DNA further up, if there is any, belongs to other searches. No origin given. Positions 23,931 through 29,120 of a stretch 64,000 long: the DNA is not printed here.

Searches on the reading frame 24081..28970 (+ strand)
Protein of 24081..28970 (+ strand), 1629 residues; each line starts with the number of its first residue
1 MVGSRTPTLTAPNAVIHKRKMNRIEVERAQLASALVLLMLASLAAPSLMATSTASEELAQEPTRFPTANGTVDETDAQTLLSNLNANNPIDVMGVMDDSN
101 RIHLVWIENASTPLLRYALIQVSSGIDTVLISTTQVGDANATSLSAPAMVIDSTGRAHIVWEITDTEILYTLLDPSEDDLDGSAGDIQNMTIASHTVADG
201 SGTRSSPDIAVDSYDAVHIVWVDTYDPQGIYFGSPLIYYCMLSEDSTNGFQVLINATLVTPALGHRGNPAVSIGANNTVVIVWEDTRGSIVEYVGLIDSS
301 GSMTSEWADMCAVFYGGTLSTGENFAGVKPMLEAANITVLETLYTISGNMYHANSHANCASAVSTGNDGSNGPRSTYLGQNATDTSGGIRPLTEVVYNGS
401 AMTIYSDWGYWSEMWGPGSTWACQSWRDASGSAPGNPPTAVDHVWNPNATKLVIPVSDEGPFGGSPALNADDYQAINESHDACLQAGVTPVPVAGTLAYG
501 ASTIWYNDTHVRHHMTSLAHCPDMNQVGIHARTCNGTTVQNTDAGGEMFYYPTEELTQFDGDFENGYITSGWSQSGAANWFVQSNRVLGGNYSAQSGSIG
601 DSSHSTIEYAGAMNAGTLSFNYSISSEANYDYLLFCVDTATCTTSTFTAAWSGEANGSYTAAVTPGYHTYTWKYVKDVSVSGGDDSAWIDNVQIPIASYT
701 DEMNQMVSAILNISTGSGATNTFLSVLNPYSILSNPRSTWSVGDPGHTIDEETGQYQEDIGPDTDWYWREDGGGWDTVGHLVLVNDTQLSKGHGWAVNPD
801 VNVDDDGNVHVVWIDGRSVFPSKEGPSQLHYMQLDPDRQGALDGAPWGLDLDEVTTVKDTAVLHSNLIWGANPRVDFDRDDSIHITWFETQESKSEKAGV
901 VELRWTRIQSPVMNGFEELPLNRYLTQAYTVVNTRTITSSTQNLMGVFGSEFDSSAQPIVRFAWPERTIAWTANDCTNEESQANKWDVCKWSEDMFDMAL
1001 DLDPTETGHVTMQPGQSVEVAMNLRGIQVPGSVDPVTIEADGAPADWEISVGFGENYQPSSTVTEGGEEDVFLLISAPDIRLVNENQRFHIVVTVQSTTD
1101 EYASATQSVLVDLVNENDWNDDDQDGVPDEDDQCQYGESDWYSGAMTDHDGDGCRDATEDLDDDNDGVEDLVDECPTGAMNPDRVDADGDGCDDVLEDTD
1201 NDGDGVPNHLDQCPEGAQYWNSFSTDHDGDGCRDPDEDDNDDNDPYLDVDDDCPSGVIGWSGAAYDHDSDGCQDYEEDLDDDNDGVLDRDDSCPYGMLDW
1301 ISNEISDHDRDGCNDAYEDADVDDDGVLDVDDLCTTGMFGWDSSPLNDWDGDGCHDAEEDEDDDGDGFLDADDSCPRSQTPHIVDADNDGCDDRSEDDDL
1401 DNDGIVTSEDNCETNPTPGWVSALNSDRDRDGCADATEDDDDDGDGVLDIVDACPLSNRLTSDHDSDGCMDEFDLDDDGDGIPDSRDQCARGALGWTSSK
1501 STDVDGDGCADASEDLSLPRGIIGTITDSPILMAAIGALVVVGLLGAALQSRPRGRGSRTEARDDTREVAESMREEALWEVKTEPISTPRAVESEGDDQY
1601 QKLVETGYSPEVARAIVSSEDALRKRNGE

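Call 49: search_protein_families(library=pfam, proteins=[window:24081-28970:+], max_evalue=0.0001)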
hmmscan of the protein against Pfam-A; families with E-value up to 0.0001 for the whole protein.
window:24081-28970:+ (1629 aa): 1 family
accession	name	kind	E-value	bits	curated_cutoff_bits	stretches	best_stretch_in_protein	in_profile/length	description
PF02412.23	TSP_3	-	3e-05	24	25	0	1186-1218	2-33/36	Thrombospondin type 3 repeat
